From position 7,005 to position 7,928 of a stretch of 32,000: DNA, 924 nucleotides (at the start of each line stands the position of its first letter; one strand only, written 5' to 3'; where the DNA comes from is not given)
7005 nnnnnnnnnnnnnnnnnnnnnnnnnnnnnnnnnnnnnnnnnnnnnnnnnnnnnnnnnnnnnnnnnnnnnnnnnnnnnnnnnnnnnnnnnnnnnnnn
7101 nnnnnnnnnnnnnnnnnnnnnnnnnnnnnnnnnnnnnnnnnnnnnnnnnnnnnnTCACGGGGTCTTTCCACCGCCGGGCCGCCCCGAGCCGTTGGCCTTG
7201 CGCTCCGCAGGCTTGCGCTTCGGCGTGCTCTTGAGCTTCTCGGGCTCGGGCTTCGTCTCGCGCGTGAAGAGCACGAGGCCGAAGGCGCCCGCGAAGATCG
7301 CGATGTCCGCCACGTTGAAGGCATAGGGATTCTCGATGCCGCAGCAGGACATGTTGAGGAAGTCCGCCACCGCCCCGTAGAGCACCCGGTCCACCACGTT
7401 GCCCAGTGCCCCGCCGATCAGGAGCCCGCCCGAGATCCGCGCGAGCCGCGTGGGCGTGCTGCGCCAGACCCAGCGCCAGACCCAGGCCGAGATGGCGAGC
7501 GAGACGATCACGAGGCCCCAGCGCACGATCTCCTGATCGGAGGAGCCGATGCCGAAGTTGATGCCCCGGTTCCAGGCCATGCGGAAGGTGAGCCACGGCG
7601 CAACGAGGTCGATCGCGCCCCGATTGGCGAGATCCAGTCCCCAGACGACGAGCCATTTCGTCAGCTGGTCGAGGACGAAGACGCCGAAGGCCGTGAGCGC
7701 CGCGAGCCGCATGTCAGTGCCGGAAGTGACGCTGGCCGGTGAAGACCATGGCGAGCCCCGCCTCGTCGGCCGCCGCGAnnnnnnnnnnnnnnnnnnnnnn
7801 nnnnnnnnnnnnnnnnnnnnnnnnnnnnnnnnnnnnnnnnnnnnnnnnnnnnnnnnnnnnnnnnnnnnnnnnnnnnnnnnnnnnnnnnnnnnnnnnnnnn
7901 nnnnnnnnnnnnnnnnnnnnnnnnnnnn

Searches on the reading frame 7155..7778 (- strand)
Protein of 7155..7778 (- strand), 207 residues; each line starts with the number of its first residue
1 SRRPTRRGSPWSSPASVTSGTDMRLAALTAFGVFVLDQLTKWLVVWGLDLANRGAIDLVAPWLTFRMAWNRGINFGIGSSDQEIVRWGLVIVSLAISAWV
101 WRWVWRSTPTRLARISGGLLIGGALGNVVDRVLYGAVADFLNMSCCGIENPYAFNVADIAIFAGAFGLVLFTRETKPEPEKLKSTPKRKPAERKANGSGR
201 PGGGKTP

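Call 49: search_protein_families(library=pfam, proteins=[window:7155-7778:-], max_evalue=0.0001)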
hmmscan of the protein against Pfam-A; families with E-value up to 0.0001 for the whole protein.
window:7155-7778:- (207 aa): 1 family
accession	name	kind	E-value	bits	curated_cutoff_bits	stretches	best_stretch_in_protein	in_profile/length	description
PF01252.23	Peptidase_A8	-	1.1e-31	110.4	25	1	30-170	2-138/142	Signal peptidase (SPase) II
